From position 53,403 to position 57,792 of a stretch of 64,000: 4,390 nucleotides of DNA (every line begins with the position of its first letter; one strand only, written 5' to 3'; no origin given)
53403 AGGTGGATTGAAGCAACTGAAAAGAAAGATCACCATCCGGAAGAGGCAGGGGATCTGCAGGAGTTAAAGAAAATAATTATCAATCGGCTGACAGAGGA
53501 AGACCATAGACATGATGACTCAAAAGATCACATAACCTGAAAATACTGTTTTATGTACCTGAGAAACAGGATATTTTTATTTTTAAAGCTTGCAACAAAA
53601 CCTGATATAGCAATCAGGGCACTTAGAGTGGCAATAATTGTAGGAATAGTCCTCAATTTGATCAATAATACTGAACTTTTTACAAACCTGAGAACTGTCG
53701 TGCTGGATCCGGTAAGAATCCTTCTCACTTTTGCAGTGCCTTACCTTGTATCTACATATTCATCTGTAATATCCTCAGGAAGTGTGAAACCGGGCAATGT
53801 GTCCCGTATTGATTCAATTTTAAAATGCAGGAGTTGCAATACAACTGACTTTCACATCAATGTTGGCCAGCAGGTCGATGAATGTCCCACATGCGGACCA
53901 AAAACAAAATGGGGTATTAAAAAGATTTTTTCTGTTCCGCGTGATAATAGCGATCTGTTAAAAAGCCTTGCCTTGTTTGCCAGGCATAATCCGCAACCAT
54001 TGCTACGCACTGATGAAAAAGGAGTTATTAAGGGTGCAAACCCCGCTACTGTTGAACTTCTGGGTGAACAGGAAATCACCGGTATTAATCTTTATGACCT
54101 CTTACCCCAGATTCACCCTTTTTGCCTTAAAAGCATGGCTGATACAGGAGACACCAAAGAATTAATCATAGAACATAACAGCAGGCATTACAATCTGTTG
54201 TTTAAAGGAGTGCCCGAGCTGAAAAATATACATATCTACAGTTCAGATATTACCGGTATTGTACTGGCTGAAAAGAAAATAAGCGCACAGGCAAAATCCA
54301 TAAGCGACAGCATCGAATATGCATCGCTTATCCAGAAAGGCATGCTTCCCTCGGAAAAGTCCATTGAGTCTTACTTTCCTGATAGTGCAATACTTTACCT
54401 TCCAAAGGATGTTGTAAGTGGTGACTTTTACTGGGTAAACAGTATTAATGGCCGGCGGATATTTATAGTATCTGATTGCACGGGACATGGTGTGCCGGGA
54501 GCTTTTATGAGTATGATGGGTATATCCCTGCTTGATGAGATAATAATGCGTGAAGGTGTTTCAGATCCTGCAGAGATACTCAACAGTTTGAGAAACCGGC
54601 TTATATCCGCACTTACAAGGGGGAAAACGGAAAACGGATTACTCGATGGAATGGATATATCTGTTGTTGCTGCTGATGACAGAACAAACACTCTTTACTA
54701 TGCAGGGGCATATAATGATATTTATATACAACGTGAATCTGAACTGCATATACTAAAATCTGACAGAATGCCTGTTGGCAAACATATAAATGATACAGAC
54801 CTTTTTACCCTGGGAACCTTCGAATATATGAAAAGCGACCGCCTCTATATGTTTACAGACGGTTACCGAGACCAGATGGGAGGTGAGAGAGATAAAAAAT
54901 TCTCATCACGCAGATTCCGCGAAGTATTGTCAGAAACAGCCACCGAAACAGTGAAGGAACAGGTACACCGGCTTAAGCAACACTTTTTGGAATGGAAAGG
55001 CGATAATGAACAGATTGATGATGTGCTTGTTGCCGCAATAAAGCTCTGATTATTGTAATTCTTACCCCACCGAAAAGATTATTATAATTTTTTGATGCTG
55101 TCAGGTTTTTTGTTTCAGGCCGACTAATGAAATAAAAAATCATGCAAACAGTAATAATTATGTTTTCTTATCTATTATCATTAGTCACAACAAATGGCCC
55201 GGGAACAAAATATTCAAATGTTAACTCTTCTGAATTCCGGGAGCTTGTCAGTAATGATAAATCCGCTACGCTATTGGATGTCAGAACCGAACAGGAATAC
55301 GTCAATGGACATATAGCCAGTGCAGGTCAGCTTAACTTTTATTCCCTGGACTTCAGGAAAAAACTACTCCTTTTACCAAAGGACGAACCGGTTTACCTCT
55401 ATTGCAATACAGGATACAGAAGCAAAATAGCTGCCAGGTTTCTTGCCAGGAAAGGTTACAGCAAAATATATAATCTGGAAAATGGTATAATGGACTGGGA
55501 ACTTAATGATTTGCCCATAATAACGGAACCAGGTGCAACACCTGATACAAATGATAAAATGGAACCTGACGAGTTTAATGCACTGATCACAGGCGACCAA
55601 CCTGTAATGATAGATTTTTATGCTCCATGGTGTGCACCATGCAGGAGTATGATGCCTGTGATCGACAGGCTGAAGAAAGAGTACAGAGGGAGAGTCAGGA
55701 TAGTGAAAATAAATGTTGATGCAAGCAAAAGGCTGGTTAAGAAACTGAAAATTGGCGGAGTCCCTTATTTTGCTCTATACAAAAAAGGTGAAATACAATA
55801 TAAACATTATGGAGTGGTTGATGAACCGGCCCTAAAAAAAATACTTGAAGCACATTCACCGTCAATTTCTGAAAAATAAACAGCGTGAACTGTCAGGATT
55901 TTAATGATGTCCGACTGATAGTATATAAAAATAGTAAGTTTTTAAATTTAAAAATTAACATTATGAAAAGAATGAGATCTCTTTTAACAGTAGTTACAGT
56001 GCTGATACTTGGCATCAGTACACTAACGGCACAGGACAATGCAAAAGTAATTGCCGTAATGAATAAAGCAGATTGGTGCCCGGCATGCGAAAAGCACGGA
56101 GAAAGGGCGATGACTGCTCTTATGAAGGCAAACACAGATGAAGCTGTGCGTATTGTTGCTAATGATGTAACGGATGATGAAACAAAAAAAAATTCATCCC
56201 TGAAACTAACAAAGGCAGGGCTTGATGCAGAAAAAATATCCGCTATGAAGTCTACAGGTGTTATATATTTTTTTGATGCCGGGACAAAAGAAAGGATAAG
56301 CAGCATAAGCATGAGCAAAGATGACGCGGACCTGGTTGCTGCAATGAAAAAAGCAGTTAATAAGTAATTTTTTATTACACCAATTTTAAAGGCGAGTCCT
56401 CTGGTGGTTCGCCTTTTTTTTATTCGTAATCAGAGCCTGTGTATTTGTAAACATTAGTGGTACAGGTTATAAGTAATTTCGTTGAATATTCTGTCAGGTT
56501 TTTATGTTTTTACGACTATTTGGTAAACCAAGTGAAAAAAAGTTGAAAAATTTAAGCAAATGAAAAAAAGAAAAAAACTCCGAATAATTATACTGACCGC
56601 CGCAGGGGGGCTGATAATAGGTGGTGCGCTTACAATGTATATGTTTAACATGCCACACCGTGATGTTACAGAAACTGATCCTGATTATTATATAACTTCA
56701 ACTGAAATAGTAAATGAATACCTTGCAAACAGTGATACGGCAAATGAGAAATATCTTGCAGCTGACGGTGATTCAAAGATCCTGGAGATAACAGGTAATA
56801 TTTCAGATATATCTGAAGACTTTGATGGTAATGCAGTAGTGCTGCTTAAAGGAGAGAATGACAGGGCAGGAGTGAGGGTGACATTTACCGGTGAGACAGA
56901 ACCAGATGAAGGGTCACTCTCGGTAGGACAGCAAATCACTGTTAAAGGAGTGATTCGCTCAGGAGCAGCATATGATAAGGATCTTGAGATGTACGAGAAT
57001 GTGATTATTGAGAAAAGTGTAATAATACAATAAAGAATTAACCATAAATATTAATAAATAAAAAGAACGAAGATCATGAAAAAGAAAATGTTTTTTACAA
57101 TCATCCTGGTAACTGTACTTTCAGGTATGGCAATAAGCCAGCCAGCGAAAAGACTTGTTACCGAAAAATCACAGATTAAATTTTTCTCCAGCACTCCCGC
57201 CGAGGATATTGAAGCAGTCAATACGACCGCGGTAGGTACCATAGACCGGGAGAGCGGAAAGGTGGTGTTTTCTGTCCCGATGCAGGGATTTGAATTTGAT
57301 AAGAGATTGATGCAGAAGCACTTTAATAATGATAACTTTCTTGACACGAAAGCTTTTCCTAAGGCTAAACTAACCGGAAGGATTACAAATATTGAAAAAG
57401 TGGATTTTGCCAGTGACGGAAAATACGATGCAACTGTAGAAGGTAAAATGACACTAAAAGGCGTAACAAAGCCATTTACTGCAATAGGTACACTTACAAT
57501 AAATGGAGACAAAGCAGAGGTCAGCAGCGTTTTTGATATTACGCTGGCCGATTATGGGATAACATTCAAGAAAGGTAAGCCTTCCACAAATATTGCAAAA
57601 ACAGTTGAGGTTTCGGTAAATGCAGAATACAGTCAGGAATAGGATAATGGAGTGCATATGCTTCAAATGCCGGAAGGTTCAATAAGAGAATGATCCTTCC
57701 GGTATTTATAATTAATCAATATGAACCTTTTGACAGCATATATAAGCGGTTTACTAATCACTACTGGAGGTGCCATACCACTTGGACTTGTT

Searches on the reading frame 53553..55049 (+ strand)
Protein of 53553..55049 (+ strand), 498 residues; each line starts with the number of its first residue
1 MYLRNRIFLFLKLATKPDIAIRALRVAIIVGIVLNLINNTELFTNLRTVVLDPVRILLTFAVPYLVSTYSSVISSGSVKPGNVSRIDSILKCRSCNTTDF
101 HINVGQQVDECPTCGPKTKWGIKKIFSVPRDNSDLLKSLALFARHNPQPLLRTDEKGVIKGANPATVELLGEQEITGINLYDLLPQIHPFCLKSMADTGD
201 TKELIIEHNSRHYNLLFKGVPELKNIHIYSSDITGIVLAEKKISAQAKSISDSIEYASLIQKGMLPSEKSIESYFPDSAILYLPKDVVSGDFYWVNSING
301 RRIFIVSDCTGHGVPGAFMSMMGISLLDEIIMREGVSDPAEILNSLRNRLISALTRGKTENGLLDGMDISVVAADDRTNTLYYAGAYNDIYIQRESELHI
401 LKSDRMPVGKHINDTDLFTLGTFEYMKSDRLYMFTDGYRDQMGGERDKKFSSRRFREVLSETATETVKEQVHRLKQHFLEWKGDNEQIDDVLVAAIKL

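Call 81: search_protein_families(library=pfam, proteins=[window:53553-55049:+], max_evalue=0.00001)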
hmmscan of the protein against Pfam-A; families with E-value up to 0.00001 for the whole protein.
window:53553-55049:+ (498 aa): 1 family
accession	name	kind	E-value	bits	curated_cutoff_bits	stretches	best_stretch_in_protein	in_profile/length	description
PF07228.17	SpoIIE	-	1.6e-19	71.1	25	1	300-497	3-190/192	Stage II sporulation protein E (SpoIIE)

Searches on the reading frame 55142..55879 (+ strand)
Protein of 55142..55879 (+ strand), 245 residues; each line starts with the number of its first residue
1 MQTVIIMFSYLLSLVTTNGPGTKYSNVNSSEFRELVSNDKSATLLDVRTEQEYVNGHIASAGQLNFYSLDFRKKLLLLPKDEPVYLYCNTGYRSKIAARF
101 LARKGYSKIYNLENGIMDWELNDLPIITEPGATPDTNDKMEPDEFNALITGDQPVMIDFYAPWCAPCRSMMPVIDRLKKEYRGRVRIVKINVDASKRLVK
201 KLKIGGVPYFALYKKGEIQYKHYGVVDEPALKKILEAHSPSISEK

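Call 81: search_protein_families(library=pfam, proteins=[window:55142-55879:+], max_evalue=0.00001)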
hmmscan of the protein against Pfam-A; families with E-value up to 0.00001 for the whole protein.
window:55142-55879:+ (245 aa): 5 families
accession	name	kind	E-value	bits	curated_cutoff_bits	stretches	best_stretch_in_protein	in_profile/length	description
PF00085.26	Thioredoxin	-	1.8e-24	86.2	23.5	1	140-236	5-102/103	Thioredoxin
PF00581.25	Rhodanese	-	1.8e-18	67.3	22.2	1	31-120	4-100/102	Rhodanese-like domain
PF13098.12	Thioredoxin_2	-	1.9e-07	31.8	27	1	153-235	6-104/104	Thioredoxin-like domain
PF13905.12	Thioredoxin_8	-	4.6e-07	30.5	27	1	153-196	2-47/94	Thioredoxin-like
PF00578.27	AhpC-TSA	-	8.6e-07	29.4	26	1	150-229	24-104/124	AhpC/TSA family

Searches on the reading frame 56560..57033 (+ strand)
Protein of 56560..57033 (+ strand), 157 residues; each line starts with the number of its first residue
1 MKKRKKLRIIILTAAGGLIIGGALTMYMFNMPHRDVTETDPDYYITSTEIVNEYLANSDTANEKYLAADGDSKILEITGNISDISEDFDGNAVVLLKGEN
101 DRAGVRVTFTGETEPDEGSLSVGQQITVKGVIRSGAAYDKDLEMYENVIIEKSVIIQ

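Call 81: search_protein_families(library=pfam, proteins=[window:56560-57033:+], max_evalue=0.00001)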
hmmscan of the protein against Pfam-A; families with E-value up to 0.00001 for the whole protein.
window:56560-57033:+ (157 aa): 1 family
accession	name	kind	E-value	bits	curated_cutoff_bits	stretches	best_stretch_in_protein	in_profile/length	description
PF12869.13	tRNA_anti-like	-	6.7e-11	42.4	23.5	1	1-133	1-133/146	tRNA_anti-like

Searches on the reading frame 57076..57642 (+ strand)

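Call 82: search_protein_families(library=pfam, proteins=[window:57076-57642:+], max_evalue=0.00001)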
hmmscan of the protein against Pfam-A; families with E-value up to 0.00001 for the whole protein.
window:57076-57642:+ (188 aa): 1 family
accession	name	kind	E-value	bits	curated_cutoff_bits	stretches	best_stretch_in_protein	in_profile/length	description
PF04264.18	YceI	-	4.7e-19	69.7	23.7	1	29-184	5-149/150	YceI-like domain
